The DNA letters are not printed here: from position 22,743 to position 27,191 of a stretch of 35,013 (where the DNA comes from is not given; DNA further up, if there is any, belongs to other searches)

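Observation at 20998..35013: Candidate T9SS-anchored cohesin-dockerin surface assembly with no recognisable enzymes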

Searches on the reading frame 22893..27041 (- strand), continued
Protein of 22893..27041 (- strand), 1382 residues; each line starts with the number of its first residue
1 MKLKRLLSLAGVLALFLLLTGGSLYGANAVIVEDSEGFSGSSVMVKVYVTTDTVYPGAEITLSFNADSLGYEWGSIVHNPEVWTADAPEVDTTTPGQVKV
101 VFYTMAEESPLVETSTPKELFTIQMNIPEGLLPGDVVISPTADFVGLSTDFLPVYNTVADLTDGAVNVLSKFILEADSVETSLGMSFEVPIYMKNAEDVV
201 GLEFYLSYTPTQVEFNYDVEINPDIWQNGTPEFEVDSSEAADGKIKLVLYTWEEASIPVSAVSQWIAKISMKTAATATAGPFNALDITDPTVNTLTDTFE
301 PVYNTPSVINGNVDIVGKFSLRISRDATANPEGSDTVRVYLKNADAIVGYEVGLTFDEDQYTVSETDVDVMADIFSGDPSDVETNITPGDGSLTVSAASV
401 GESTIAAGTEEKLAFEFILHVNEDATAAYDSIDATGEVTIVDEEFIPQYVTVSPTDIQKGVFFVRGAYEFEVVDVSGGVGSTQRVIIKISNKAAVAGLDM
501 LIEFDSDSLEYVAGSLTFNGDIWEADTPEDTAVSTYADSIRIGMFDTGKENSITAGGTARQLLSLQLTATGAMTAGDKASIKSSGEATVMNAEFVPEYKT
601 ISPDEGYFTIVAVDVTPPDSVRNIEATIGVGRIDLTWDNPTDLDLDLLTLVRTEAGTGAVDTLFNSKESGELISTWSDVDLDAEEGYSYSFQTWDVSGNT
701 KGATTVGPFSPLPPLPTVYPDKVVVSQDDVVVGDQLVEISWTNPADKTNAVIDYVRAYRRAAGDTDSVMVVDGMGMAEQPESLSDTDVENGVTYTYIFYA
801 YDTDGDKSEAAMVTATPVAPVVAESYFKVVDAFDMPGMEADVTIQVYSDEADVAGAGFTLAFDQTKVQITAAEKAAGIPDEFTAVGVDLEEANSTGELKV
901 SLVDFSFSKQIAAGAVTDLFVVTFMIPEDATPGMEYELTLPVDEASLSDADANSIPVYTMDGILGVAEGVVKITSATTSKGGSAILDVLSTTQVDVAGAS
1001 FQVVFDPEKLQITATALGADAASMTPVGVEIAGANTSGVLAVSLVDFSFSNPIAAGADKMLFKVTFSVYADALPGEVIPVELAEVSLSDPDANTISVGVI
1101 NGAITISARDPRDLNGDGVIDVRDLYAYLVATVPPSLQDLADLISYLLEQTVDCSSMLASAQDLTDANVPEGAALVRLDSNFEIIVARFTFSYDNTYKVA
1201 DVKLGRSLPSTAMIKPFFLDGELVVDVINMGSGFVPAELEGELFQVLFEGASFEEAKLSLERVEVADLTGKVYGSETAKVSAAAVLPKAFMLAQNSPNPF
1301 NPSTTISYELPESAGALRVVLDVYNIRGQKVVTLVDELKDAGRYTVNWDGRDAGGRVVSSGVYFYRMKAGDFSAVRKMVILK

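Call 23: find_related_loci(query=A1, collection=genome_contigs, flank=10000)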
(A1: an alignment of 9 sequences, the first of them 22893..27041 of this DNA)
Query A1 (1382 aa) in genome_contigs; peptide patterns used: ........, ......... (x = any residue, [..] = any of these).
596 stretches matched a pattern (row limit reached: there are more); 541 encode a relative of the query (tblastn E <= 1e-3); the best 80 are kept; 79 distinct loci.
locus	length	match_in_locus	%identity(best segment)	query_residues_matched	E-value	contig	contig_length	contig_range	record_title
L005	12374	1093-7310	53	1-1382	0e+0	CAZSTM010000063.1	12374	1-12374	MAG TPA_asm: uncultured Gemmatimonadales bacterium isolate SRP214966_co2_433 genome assembly, contig: NODE_8643_length_1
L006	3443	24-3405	32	1-1382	2e-131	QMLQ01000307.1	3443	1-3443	MAG: Deltaproteobacteria bacterium isolate B46_G9 B46_Guay9_scaffold_64118, whole genome shotgun sequence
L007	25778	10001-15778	35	1-1382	1e-116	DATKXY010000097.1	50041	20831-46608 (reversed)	MAG TPA_asm: archaeon isolate SMAG_U14205 k141_4248909, whole genome shotgun sequence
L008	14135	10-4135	48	404-1382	4e-105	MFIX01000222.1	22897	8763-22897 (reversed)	MAG: Candidatus Glassbacteria bacterium RIFCSPLOWO2_12_FULL_58_11 rifcsplowo2_12_scaffold_6428, whole genome shotgun seq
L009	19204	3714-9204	36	1-1382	7e-105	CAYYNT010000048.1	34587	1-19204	MAG TPA_asm: uncultured Gemmatimonadales bacterium isolate binchicken_co20_206 genome assembly, contig: NODE_2692_length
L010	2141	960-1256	69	1284-1382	2e-38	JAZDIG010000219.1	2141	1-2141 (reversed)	MAG: Candidatus Glassbacteria bacterium isolate MEGAHIT-group-0.387 k141_4476243, whole genome shotgun sequence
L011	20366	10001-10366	59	1256-1382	3e-37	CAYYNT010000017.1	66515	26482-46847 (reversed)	MAG TPA_asm: uncultured Gemmatimonadales bacterium isolate binchicken_co20_206 genome assembly, contig: NODE_1067_length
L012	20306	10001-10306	69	1281-1382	7e-37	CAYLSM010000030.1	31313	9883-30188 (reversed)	MAG TPA_asm: uncultured Gemmatimonadales bacterium isolate binchicken_co20_334 genome assembly, contig: NODE_3079_length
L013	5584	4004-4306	65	1281-1382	1e-34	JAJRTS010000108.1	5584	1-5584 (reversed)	MAG: Gemmatimonadales bacterium isolate Dive96_bin10.104 k141_5011988, whole genome shotgun sequence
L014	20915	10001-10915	32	1104-1382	8e-34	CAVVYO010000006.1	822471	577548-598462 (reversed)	MAG: Candidatus Glassbacteria bacterium isolate MFD03899.bin.2.138 genome assembly, contig: contig_24395, whole genome s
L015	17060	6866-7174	63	1280-1382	1e-32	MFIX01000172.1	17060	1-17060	MAG: Candidatus Glassbacteria bacterium RIFCSPLOWO2_12_FULL_58_11 rifcsplowo2_12_scaffold_4020, whole genome shotgun seq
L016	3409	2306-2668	55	1256-1382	5e-33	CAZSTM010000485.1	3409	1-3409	MAG TPA_asm: uncultured Gemmatimonadales bacterium isolate SRP214966_co2_433 genome assembly, contig: NODE_62513_length_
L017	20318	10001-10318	56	1277-1382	2e-32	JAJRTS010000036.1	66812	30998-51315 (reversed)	MAG: Gemmatimonadales bacterium isolate Dive96_bin10.104 k141_1478322, whole genome shotgun sequence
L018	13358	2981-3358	50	1261-1382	2e-29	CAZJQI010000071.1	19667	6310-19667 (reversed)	MAG TPA_asm: uncultured Gemmatimonadales bacterium isolate SRP068000_co1_608 genome assembly, contig: NODE_3819_length_1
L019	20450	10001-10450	40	1227-1382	2e-29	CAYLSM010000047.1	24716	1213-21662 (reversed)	MAG TPA_asm: uncultured Gemmatimonadales bacterium isolate binchicken_co20_334 genome assembly, contig: NODE_4134_length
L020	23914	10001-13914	27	996-1382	6e-29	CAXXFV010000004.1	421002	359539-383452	MAG: bacterium isolate e055f79f-11b1-469d-a678-3d38a7c05fec genome assembly, contig: contig_4, whole genome shotgun sequ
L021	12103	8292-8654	48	1256-1382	5e-30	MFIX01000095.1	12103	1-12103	MAG: Candidatus Glassbacteria bacterium RIFCSPLOWO2_12_FULL_58_11 rifcsplowo2_12_scaffold_21995, whole genome shotgun se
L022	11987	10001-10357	48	1258-1382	6e-29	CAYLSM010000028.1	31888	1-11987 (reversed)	MAG TPA_asm: uncultured Gemmatimonadales bacterium isolate binchicken_co20_334 genome assembly, contig: NODE_2997_length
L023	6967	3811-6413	51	1253-1382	4e-29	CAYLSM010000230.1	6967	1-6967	MAG TPA_asm: uncultured Gemmatimonadales bacterium isolate binchicken_co20_334 genome assembly, contig: NODE_19350_lengt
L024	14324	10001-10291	59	1283-1382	9e-29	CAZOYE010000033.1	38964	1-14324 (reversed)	MAG TPA_asm: uncultured Ignavibacteria bacterium isolate SRP323723_co1_129 genome assembly, contig: NODE_841_length_3896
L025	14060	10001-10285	58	1285-1382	1e-28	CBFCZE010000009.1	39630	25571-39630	MAG TPA_asm: uncultured bacterium isolate SRR26215683_binner13_Refined_79 genome assembly, contig: ERZ25073488.207, whol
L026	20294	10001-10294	57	1282-1382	2e-28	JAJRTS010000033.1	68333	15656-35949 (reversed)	MAG: Gemmatimonadales bacterium isolate Dive96_bin10.104 k141_1353400, whole genome shotgun sequence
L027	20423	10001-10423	44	1238-1382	2e-27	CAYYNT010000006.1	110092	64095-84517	MAG TPA_asm: uncultured Gemmatimonadales bacterium isolate binchicken_co20_206 genome assembly, contig: NODE_470_length_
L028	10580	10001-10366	48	1255-1382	2e-27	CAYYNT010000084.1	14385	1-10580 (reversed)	MAG TPA_asm: uncultured Gemmatimonadales bacterium isolate binchicken_co20_206 genome assembly, contig: NODE_7882_length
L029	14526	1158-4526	51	1286-1382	4e-27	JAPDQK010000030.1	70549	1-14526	MAG: Candidatus Zhuqueibacter pondensis isolate JZ4_201709_bins_45 JZ-4_201709_bins_45_scaffold_30, whole genome shotgun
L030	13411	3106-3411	54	1278-1382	7e-27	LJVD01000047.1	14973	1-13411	MAG: candidate division Zixibacteria bacterium SM1_73 WOR1_30_36_3916, whole genome shotgun sequence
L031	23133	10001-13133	55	1286-1382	1e-26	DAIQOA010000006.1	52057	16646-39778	MAG TPA_asm: bacterium isolate CTOTU7659 NODE_1276_length_52057_cov_6.432041, whole genome shotgun sequence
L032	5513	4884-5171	56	1283-1382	8e-27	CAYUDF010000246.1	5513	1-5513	MAG TPA_asm: uncultured bacterium isolate SRP155585_co2_3 genome assembly, contig: NODE_15018_length_5513_cov_3.694027,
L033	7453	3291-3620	51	1271-1382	2e-26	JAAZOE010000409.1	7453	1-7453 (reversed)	MAG: Candidatus Zixiibacteriota bacterium isolate AS27yjCOA_31 148490_AS27, whole genome shotgun sequence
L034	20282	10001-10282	57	1286-1382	2e-26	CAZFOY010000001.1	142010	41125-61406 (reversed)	MAG TPA_asm: uncultured Ignavibacteriales bacterium isolate binchicken_co224_254 genome assembly, contig: NODE_19_length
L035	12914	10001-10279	54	1287-1382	3e-26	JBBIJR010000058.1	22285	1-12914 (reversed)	MAG: Bacteroidota bacterium isolate QNS170220_bin_167 NODE_848_length_22285_cov_4.572425, whole genome shotgun sequence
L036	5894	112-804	36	1113-1382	3e-26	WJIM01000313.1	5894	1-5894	MAG: Candidatus Zixiibacteriota bacterium isolate Bin_249 k141_2648978, whole genome shotgun sequence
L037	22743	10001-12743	43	1227-1382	5e-26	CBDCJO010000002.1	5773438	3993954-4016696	MAG: Candidatus Latescibacterota bacterium isolate e8a457ff-d6c0-45dd-8553-2519624e1a5f genome assembly, contig: contig_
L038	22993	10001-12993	54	1214-1382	6e-26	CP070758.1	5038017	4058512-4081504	MAG: Gemmatimonadota bacterium isolate bin29 chromosome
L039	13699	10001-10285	51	1285-1382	6e-26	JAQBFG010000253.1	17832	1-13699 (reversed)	MAG: Candidatus Zixiibacteriota bacterium isolate MAG_439_bin-06 439_bin-06_ctg-253, whole genome shotgun sequence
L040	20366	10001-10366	50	1260-1382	4e-27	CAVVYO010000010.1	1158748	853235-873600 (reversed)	MAG: Candidatus Glassbacteria bacterium isolate MFD03899.bin.2.138 genome assembly, contig: contig_40902, whole genome s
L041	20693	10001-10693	36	1113-1382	1e-25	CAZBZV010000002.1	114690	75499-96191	MAG TPA_asm: uncultured Ignavibacteria bacterium isolate SRP141376_co2_104 genome assembly, contig: NODE_402_length_1146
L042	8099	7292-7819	37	1205-1382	1e-25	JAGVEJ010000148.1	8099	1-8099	MAG: Candidatus Zixiibacteriota bacterium isolate DeMMO2_6 c_000000004291, whole genome shotgun sequence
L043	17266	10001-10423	40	1234-1382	2e-25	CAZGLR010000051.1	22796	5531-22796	MAG TPA_asm: uncultured Ignavibacteriales bacterium isolate SRP141376_co3_444 genome assembly, contig: NODE_6020_length_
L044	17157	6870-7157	51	1286-1382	2e-25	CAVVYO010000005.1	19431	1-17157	MAG: Candidatus Glassbacteria bacterium isolate MFD03899.bin.2.138 genome assembly, contig: contig_19314, whole genome s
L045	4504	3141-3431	54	1286-1382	2e-25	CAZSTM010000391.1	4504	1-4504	MAG TPA_asm: uncultured Gemmatimonadales bacterium isolate SRP214966_co2_433 genome assembly, contig: NODE_40290_length_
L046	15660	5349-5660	52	1281-1382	2e-25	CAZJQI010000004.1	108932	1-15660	MAG TPA_asm: uncultured Gemmatimonadales bacterium isolate SRP068000_co1_608 genome assembly, contig: NODE_94_length_108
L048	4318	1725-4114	52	1264-1382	3e-25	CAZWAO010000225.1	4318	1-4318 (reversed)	MAG TPA_asm: uncultured Ignavibacteria bacterium isolate binchicken_co81_427 genome assembly, contig: NODE_40409_length_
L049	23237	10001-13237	41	1235-1382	1e-24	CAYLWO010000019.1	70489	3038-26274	MAG TPA_asm: uncultured Cytophagia bacterium isolate binchicken_co66_61 genome assembly, contig: NODE_731_length_70489_c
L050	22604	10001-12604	53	1287-1382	7e-25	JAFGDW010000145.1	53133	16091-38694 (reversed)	MAG: candidate division KSB1 bacterium isolate Zod_Metabat.1197 k87_6312652, whole genome shotgun sequence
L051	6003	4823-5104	57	1290-1382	8e-25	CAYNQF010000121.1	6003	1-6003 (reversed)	MAG TPA_asm: uncultured bacterium isolate binchicken_co150_59 genome assembly, contig: NODE_37799_length_6003_cov_4.8125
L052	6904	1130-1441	49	1278-1382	5e-25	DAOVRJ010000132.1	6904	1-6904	MAG TPA_asm: Candidatus Zixiibacteriota bacterium isolate CSMAG_1598 CSMAG_1598_k141_2990213_length_6904_cov_33.0000, wh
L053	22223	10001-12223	54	1286-1382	1e-24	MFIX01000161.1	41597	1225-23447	MAG: Candidatus Glassbacteria bacterium RIFCSPLOWO2_12_FULL_58_11 rifcsplowo2_12_scaffold_3606, whole genome shotgun seq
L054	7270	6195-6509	49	1275-1382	6e-25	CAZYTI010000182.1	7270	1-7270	MAG TPA_asm: uncultured bacterium isolate binchicken_co97_67 genome assembly, contig: NODE_37564_length_7270_cov_3.90963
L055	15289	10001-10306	47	1282-1382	1e-24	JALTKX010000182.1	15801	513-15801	MAG: Calditrichia bacterium isolate S139_maxbin2_scaf2bin.257 S139_NODE_3223_length_15801_cov_11.049062, whole genome sh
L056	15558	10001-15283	53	1291-1382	1e-24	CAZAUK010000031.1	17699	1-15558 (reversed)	MAG TPA_asm: uncultured bacterium isolate binchicken_co17_184 genome assembly, contig: NODE_7803_length_17699_cov_10.636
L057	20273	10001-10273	55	1289-1382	6e-25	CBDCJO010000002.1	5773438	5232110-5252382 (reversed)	MAG: Candidatus Latescibacterota bacterium isolate e8a457ff-d6c0-45dd-8553-2519624e1a5f genome assembly, contig: contig_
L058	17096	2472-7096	45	1241-1382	2e-24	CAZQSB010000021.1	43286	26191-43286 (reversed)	MAG TPA_asm: uncultured bacterium isolate SRP332253_co2_189 genome assembly, contig: NODE_756_length_43286_cov_5.767597,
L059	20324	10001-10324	44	1280-1382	3e-24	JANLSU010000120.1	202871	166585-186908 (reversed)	MAG: bacterium isolate OTE_25_metabat_308 OTE_25_k141_2654490, whole genome shotgun sequence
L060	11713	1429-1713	48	1285-1382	2e-24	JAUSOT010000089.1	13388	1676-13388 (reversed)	MAG: Candidatus Cloacimonadales bacterium isolate E21_maxbin.083 E21_k141_15448, whole genome shotgun sequence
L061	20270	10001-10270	56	1290-1382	2e-24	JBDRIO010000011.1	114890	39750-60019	MAG: Candidatus Eisenbacteria bacterium isolate MEGAHIT-group-1.590 k141_11625661, whole genome shotgun sequence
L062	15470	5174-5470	48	1281-1382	2e-24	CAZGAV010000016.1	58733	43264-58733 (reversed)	MAG TPA_asm: uncultured Ignavibacteriales bacterium isolate binchicken_co150_3 genome assembly, contig: NODE_1008_length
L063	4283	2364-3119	32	1113-1382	4e-24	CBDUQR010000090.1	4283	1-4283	MAG TPA_asm: uncultured bacterium isolate SRR21487743_binner23_Refined_16 genome assembly, contig: ERZ25748485.12073, wh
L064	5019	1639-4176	39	1223-1382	3e-24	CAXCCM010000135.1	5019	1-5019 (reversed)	MAG TPA_asm: uncultured bacterium isolate SRR3724644_metabat2_40 genome assembly, contig: ERZ4200978.5353, whole genome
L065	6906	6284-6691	44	1286-1382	3e-24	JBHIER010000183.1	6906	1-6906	MAG: bacterium isolate b2.sp2_bin.59 NODE_4213_length_6906_cov_4.498759, whole genome shotgun sequence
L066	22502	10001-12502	44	1249-1382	4e-25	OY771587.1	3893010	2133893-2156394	MAG: Candidatus Cloacimonadales bacterium isolate 1252d336-4e06-4a70-9fd9-88bc0735b540 genome assembly, chromosome: 1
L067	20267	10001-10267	55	1291-1382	1e-23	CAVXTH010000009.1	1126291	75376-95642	MAG: Candidatus Krumholzibacteriota bacterium isolate MFD05684.bin.1.347 genome assembly, contig: contig_69965, whole ge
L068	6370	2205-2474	52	1285-1382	4e-24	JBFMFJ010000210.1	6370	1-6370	MAG: Candidatus Zixiibacteriota bacterium isolate MAG268 MAG268_210, whole genome shotgun sequence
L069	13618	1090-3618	42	1254-1382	6e-24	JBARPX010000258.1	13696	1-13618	MAG: Candidatus Zixiibacteriota bacterium isolate MFD13424_ilm_asm_bin49 k127_339610, whole genome shotgun sequence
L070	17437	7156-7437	54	1286-1382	6e-26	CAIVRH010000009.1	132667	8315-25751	uncultured candidate division Zixibacteria bacterium isolate AM-sed-core3-D1_bin-832 genome assembly, contig: bin-832:09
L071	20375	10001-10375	41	1247-1382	9e-24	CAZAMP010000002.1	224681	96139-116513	MAG TPA_asm: uncultured bacterium isolate SRP077602_co10_281 genome assembly, contig: NODE_30_length_224681_cov_10.68012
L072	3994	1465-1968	36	1210-1382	6e-24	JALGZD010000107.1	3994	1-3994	MAG: bacterium isolate SY70-5-12_Bin_1 SY70-5-12_Bin_1_scaffold_75505, whole genome shotgun sequence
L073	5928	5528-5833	47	1282-1382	6e-24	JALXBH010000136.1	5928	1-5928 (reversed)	MAG: Calditrichia bacterium isolate T2_metabat2_scaf2bin.084 T2_NODE_25268_length_5928_cov_3.333736, whole genome shotgu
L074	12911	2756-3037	47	1286-1382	1e-23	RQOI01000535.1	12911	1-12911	MAG: candidate division KSB1 bacterium isolate Zgenome_0027 k87_6306297, whole genome shotgun sequence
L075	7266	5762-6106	46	1262-1382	6e-24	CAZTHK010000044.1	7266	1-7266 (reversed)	MAG TPA_asm: uncultured bacterium isolate SRP141376_co1_20 genome assembly, contig: NODE_17624_length_7266_cov_87.738594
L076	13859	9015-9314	47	1280-1382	1e-23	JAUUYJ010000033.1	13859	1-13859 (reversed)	MAG: Candidatus Zixiibacteriota bacterium isolate CSMAG_164 CSMAG_164_k127_2912434_length_13859_cov_55.5084, whole genom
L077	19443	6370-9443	45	1262-1382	5e-24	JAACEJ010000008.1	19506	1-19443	MAG: Actinomycetota bacterium isolate OTbin.62 scaffold_645, whole genome shotgun sequence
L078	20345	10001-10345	48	1262-1382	2e-23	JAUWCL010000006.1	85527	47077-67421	MAG: Candidatus Krumholzibacteriota bacterium isolate CSMAG_2137 CSMAG_2137_k141_1535674_length_85527_cov_32.9835, whole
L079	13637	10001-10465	37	1227-1382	2e-23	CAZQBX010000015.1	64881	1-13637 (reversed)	MAG TPA_asm: uncultured Ignavibacteria bacterium isolate binchicken_co16_313 genome assembly, contig: NODE_759_length_64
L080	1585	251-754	35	1210-1382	2e-24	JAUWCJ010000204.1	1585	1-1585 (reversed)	MAG: Candidatus Eisenbacteria bacterium isolate CSMAG_2135 CSMAG_2135_k141_1069029_length_1585_cov_10.0000, whole genome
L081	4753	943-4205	49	1286-1382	1e-23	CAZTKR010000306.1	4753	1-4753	MAG TPA_asm: uncultured bacterium isolate binchicken_co334_18 genome assembly, contig: NODE_37144_length_4753_cov_5.1945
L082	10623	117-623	35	1215-1382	4e-23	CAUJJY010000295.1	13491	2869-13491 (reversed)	MAG: candidate division Zixibacteria bacterium isolate KLAP179 genome assembly, contig: KLAP179_461334, whole genome sho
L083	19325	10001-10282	49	1286-1382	2e-23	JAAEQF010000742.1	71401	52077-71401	MAG: FCB group bacterium isolate Gpa_11 GpaG_CONTIG4365047, whole genome shotgun sequence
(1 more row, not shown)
